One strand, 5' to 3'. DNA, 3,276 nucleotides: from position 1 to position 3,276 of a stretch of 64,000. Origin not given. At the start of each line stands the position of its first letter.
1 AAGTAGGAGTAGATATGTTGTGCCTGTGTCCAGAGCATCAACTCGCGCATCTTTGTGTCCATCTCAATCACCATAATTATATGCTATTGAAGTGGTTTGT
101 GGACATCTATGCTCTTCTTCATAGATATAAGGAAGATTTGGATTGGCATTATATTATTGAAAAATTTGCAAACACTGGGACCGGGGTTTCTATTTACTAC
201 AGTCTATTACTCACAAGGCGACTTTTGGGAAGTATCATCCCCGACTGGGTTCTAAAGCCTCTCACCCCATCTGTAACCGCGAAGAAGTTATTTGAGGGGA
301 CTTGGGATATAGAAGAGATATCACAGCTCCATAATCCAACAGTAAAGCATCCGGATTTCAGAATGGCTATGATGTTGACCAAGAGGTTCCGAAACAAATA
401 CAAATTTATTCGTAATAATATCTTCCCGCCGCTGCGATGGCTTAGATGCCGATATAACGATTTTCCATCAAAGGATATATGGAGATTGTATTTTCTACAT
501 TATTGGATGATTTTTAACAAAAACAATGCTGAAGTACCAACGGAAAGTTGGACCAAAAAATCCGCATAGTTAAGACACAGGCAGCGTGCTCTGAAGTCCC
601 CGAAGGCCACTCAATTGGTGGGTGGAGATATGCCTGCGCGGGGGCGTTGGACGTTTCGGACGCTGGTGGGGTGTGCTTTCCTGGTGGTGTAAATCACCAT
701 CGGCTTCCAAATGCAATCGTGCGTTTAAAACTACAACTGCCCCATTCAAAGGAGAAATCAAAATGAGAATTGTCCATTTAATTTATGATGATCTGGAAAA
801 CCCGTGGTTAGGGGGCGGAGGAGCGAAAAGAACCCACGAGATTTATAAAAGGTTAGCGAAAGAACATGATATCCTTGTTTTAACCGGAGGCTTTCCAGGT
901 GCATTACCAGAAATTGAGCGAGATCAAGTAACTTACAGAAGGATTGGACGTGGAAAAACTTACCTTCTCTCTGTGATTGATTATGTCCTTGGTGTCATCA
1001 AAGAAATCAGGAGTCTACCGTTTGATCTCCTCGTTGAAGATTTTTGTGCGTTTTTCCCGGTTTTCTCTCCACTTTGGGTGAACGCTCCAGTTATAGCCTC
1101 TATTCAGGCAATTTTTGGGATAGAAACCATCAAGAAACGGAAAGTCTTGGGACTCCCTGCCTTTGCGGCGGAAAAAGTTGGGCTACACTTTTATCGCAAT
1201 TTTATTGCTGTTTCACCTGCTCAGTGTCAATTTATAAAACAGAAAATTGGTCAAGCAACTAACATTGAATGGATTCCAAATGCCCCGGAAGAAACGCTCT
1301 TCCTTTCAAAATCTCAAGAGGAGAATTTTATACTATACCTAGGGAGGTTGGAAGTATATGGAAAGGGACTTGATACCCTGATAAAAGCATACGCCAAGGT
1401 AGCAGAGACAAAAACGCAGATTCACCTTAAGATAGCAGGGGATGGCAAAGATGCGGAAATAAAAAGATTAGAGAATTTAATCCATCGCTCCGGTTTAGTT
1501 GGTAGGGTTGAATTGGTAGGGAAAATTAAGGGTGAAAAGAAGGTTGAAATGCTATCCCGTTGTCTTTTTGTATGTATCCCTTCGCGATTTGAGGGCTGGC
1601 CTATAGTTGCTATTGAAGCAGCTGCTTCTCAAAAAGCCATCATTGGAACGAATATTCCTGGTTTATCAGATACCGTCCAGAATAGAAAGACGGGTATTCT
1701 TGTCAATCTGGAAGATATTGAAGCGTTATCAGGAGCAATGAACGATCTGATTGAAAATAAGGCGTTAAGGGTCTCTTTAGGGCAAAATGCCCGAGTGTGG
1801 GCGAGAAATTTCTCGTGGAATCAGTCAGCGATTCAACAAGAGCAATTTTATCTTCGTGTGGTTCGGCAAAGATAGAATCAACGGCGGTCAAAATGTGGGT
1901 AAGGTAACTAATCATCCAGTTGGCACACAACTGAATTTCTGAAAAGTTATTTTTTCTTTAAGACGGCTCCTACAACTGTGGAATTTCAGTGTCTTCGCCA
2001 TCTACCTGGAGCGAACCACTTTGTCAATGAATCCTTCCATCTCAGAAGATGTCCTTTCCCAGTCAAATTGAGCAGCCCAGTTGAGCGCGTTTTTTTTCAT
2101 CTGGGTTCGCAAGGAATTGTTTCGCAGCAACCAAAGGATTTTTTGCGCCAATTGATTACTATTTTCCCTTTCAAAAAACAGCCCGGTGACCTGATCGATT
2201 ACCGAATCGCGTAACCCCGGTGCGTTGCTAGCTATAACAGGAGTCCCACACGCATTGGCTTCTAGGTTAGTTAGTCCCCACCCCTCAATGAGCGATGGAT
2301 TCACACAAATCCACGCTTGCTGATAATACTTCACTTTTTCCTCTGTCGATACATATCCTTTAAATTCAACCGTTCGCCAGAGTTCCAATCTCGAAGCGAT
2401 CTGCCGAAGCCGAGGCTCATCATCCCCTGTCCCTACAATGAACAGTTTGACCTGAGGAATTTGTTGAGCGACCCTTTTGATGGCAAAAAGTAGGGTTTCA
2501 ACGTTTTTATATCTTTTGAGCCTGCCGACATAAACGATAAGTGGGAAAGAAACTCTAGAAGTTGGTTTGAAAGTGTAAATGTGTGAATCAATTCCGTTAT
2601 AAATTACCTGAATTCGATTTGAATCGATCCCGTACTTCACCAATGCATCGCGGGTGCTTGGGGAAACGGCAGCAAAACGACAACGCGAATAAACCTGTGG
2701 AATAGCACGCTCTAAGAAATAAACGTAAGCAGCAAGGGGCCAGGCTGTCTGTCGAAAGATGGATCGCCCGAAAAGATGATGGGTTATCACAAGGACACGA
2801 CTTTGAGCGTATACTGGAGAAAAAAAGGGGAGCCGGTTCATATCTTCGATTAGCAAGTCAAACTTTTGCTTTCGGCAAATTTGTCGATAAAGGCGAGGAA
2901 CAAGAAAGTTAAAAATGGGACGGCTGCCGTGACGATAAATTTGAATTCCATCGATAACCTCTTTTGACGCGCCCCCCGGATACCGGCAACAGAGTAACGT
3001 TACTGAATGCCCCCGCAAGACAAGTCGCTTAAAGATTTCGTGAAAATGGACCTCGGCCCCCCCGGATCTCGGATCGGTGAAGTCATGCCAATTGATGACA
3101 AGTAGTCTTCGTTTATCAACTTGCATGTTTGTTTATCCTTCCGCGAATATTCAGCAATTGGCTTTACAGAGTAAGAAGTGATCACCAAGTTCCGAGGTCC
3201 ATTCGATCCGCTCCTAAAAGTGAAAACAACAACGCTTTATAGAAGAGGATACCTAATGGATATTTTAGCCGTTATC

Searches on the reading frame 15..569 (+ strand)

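Call 81: search_protein_families(library=pfam, proteins=[window:15-569:+], max_evalue=0.00001)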
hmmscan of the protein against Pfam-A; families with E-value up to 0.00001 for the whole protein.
window:15-569:+ (184 aa): 1 family
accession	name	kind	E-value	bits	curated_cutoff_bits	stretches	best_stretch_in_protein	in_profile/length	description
PF14907.12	NTP_transf_5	-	2e-15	57.5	31.2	1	2-72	176-249/249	Uncharacterised nucleotidyltransferase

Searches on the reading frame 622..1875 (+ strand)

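Call 81: search_protein_families(library=pfam, proteins=[window:622-1875:+], max_evalue=0.00001)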
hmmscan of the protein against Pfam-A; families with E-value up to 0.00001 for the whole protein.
window:622-1875:+ (417 aa): 4 families
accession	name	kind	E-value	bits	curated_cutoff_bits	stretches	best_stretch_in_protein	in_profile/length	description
PF00534.26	Glycos_transf_1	-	1.3e-35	122.9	26.4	1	230-392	11-171/172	Glycosyl transferases group 1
PF13692.12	Glyco_trans_1_4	-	2e-28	99.8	27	1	236-379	3-142/142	Glycosyl transferases group 1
PF13439.12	Glyco_transf_4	-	2.5e-08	34.6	28.5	1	65-221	2-165/170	Glycosyltransferase Family 4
PF20706.3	GT4-conflict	-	1.3e-06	28.1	26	1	230-348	193-316/385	Family 4 Glycosyltransferase in conflict systems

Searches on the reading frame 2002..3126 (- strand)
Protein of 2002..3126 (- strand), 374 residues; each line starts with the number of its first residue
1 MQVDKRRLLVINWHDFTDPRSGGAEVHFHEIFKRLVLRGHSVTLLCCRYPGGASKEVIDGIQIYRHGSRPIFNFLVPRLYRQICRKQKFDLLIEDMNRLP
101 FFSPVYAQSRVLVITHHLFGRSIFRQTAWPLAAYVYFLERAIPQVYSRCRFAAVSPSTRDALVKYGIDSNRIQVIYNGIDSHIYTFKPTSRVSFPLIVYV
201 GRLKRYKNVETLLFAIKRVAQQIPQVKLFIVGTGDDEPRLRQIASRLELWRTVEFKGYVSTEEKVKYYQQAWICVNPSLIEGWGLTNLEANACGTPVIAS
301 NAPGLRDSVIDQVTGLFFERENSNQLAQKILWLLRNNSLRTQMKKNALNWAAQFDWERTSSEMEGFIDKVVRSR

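Call 81: search_protein_families(library=pfam, proteins=[window:2002-3126:-], max_evalue=0.00001)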
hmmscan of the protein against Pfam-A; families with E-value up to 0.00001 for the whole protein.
window:2002-3126:- (374 aa): 6 families
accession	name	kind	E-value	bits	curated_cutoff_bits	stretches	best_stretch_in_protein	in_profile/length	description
PF00534.26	Glycos_transf_1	-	2.9e-45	154.3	26.4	1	189-349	10-171/172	Glycosyl transferases group 1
PF13692.12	Glyco_trans_1_4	-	1.9e-36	125.9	27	1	195-336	2-142/142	Glycosyl transferases group 1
PF13439.12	Glyco_transf_4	-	9.4e-24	84.8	28.5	1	22-180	2-167/170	Glycosyltransferase Family 4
PF20706.3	GT4-conflict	-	3.4e-13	49.8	26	1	196-358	199-380/385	Family 4 Glycosyltransferase in conflict systems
PF13579.12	Glyco_trans_4_4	-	1.3e-10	42.2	29.7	1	22-178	1-158/158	Glycosyl transferase 4-like domain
PF13524.12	Glyco_trans_1_2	-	1.3e-08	35.3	25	1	216-357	6-136/144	Glycosyl transferase-like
